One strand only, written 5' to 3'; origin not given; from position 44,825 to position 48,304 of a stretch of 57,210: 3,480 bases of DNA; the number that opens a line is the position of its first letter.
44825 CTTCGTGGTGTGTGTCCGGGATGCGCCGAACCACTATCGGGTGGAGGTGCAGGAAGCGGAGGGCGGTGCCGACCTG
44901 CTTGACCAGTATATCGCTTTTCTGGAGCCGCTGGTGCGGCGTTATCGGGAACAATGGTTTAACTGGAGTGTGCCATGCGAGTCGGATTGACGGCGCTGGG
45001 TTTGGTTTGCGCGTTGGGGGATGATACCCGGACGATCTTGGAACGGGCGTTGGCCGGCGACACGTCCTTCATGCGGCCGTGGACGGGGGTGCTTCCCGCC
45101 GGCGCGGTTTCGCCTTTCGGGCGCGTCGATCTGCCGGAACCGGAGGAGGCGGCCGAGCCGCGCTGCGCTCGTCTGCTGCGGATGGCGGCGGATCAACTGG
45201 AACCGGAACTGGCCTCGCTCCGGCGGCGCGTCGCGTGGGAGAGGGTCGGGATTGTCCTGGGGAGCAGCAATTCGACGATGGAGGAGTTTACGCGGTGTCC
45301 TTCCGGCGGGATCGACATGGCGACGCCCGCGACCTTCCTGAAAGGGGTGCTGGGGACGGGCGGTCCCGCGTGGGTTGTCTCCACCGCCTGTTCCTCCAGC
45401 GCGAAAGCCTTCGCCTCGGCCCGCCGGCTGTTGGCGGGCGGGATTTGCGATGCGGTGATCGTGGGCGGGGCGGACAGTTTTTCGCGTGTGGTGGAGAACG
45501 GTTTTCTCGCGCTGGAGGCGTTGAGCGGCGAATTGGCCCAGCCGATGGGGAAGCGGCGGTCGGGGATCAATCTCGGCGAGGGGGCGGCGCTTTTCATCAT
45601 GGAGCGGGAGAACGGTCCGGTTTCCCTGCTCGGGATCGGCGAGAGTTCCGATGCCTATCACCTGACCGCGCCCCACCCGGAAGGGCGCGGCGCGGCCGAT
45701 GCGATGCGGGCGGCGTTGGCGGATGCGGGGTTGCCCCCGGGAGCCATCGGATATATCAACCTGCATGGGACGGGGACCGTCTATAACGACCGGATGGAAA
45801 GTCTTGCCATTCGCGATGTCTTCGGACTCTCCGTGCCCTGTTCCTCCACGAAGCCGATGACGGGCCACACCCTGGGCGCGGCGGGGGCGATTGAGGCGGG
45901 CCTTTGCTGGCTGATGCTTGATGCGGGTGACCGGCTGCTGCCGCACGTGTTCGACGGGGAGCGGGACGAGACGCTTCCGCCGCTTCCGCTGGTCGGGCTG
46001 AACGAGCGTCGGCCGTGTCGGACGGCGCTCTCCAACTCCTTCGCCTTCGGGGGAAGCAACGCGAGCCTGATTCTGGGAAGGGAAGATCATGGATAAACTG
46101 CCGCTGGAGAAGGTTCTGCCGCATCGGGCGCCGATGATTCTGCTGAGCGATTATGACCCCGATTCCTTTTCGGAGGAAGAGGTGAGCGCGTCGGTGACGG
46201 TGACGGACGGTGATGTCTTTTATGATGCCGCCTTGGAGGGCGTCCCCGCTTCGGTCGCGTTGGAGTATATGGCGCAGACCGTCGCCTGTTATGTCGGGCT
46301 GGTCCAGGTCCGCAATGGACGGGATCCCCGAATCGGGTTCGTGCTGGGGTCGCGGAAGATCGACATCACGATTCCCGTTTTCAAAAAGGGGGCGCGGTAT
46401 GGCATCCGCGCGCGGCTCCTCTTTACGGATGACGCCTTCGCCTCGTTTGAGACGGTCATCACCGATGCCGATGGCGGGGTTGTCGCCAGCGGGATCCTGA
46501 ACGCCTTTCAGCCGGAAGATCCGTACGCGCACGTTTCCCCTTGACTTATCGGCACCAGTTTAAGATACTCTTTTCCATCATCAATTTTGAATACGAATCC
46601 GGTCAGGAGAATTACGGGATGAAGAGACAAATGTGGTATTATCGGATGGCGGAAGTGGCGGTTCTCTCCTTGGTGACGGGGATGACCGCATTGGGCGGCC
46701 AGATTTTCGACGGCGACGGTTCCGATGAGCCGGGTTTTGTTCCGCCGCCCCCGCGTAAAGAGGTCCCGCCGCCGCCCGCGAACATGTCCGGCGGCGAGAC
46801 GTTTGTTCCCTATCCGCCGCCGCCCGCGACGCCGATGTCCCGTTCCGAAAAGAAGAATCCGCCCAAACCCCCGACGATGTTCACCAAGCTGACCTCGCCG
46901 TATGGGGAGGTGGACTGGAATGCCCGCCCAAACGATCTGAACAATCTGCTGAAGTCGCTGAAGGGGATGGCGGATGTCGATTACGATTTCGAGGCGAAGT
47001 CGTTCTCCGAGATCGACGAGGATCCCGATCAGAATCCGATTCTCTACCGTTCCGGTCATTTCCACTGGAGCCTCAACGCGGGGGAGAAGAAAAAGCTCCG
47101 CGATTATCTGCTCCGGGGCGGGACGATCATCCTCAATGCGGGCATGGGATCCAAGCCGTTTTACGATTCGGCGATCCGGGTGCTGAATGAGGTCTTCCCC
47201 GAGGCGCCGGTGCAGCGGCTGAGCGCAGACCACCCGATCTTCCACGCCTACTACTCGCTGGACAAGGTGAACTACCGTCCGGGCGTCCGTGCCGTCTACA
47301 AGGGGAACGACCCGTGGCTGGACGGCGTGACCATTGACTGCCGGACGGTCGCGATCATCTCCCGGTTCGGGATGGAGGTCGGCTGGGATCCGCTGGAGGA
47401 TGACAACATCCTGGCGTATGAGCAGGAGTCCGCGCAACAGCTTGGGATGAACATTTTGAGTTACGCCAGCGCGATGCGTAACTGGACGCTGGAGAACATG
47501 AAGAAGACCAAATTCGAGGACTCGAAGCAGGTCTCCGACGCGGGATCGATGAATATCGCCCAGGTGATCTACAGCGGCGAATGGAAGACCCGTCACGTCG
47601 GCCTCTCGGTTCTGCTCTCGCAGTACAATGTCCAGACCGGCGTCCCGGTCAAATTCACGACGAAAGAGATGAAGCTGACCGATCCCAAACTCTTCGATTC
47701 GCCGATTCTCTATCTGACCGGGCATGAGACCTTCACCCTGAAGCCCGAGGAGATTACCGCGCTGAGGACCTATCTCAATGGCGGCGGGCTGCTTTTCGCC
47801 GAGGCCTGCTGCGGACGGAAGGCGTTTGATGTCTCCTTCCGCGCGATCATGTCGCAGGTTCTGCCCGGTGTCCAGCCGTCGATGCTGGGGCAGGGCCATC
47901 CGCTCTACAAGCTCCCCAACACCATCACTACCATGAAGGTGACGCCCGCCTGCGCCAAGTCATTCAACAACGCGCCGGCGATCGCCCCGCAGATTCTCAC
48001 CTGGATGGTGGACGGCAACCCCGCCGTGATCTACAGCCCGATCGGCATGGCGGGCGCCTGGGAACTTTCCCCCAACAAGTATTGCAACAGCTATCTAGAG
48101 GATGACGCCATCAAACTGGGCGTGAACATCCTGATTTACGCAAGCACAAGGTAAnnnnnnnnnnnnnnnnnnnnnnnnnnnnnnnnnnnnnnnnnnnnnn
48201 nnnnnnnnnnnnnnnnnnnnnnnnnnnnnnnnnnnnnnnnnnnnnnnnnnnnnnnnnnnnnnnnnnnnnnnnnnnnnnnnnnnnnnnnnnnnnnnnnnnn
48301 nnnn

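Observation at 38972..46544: Seven-gene operon syntenic with apeH-apeP of aryl-polyene clusters but lacking ACP, ketoreductase, second KS/CLF and aryl-starter genes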

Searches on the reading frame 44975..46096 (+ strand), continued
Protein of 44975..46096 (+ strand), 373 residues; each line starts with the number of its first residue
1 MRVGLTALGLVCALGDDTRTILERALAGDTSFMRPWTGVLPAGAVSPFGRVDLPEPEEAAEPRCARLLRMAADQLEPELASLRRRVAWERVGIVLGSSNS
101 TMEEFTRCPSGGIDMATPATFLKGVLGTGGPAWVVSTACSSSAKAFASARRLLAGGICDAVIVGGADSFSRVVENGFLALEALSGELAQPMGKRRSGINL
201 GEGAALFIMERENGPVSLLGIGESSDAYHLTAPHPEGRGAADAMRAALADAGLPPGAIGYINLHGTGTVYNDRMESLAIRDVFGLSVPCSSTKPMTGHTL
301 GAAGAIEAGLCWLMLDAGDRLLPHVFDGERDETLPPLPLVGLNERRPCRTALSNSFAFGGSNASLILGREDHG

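Call 82: search_solved_structures(query=L153:2439-3662:+, max_evalue=1e-40)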
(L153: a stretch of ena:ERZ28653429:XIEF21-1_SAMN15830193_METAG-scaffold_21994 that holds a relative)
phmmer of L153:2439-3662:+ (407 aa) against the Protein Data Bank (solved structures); distinct sequences matched with E-value up to 1e-40: 69 (the best 60 are shown).
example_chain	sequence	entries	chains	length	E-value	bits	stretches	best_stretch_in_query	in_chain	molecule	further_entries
4ewg_A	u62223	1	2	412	3.4e-144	484.1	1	1-407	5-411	Beta-ketoacyl synthase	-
7f27_A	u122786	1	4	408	6.2e-142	476.7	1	1-407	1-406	3-oxoacyl-(Acyl-carrier-protein) synthase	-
1j3n_A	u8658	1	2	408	5.4e-74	253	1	1-407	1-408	3-oxoacyl-(acyl-carrier protein) synthase II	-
5sxo_A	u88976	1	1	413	3.2e-73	250.5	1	2-406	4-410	3-oxoacyl-[acyl-carrier-protein] synthase 2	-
3o04_A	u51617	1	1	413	8.6e-73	249.1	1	2-406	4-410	beta-keto-acyl carrier protein synthase II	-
1ox0_A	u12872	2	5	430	1.6e-72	248.2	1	2-405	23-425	Beta ketoacyl-acyl carrier protein synthase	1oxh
6okg_A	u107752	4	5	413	2.3e-72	247.7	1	2-407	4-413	3-oxoacyl-[acyl-carrier-protein] synthase 2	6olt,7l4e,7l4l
1b3n_A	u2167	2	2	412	2.3e-72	247.7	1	2-407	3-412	PROTEIN (KETOACYL ACYL CARRIER PROTEIN SYNTHASE 2) | BETA-KETOACYL ACP SYNTHASE II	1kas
2gfw_A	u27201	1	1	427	2.7e-72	247.5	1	2-407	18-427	3-oxoacyl-[acyl-carrier-protein] synthase 2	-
2rjt_A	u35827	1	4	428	9.8e-72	245.6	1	2-405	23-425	Beta-ketoacyl-ACP synthase II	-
2gfy_A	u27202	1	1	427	2.2e-71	244.4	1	2-407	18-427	3-oxoacyl-[acyl-carrier-protein] synthase 2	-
4r8e_A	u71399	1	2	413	2.9e-71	244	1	2-407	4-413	3-oxoacyl-[acyl-carrier-protein] synthase 2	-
3hnz_A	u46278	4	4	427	6.5e-71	242.9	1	2-407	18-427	3-oxoacyl-[acyl-carrier-protein] synthase 2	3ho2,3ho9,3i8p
2gfv_A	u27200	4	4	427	1.4e-70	241.8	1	2-407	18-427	3-oxoacyl-[acyl-carrier-protein] synthase 2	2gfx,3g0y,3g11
9lpl_A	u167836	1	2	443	1.6e-70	241.6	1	2-407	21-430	3-oxoacyl-[acyl-carrier-protein] synthase 2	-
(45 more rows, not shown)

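Call 83: search_solved_structures(query=L153:3659-4267:+, max_evalue=0.001)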
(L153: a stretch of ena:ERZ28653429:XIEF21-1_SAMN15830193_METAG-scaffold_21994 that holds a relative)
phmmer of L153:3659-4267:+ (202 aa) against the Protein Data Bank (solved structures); distinct sequences matched with E-value up to 0.001: 2.
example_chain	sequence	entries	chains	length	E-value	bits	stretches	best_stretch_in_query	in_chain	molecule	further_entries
7f28_A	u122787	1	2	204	2.2e-08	37.5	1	20-114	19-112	Ketoacyl_synth_N domain-containing protein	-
6qsp_B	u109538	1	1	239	0.00038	23.7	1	24-137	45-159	Uncharacterized protein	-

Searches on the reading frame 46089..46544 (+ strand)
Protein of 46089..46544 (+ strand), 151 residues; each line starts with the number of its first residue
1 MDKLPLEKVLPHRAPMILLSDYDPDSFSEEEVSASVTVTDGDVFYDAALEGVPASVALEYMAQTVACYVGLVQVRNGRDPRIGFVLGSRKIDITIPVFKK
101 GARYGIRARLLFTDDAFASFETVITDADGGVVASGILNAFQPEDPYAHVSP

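Call 3: search_protein_families(library=pfam, proteins=[window:46089-46544:+], max_evalue=0.01)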
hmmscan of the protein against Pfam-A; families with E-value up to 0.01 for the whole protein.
window:46089-46544:+ (151 aa): 1 family
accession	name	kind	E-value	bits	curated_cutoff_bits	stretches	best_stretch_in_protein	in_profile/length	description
PF22817.2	ApeP-like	-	6.6e-16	58.7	27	1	8-144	9-144/158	ApeP dehydratase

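Call 6: search_protein_families(library=ncbifam, proteins=[window:46089-46544:+], max_evalue=0.01)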
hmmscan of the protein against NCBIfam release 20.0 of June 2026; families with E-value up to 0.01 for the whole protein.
window:46089-46544:+ (151 aa): 1 family
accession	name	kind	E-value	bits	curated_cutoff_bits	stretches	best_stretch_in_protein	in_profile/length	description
TIGR01750.1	fabZ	equivalog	0.0094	15.8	155.15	0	6-137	6-137/141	3-hydroxyacyl-ACP dehydratase FabZ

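Call 85: search_solved_structures(query=window:46089-46544:+, max_evalue=0.01)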
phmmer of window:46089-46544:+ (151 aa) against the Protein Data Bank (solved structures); distinct sequences matched with E-value up to 0.01: 2.
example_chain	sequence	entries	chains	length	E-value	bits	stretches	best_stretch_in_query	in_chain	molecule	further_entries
6qsr_B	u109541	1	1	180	2.6e-16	63.3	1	4-143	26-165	Beta-hydroxyacyl-(Acyl-carrier-protein) dehydratase FabA/FabZ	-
5buy_A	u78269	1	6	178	0.006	19.9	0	2-137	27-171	3-hydroxyacyl-[acyl-carrier-protein] dehydratase FabZ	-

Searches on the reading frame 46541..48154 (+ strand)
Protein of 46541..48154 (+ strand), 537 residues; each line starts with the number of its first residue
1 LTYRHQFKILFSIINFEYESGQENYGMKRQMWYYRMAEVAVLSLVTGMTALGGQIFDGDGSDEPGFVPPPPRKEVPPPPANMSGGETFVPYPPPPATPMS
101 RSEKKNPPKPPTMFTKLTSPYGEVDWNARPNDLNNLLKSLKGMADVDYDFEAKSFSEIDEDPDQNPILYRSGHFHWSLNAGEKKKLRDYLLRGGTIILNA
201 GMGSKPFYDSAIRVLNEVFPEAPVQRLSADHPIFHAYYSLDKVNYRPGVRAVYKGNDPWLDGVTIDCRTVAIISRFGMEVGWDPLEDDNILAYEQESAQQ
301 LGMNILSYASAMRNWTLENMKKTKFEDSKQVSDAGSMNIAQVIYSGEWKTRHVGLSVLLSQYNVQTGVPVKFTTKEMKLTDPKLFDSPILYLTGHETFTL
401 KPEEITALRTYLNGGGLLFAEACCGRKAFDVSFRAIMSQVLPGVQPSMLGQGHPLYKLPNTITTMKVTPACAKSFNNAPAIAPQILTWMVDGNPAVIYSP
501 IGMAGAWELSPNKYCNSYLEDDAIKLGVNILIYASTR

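Call 3: search_protein_families(library=pfam, proteins=[window:46541-48154:+], max_evalue=0.01)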
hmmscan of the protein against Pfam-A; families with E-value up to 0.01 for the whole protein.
window:46541-48154:+ (537 aa): 1 family
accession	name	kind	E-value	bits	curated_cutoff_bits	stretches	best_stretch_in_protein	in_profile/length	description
PF13709.12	DUF4159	-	1.5e-59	201.3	25.9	2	339-534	2-201/202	Domain of unknown function (DUF4159)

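Call 6: search_protein_families(library=ncbifam, proteins=[window:46541-48154:+], max_evalue=0.01)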
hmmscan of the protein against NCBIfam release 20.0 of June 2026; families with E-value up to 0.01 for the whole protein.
window:46541-48154:+ (537 aa): 0 families
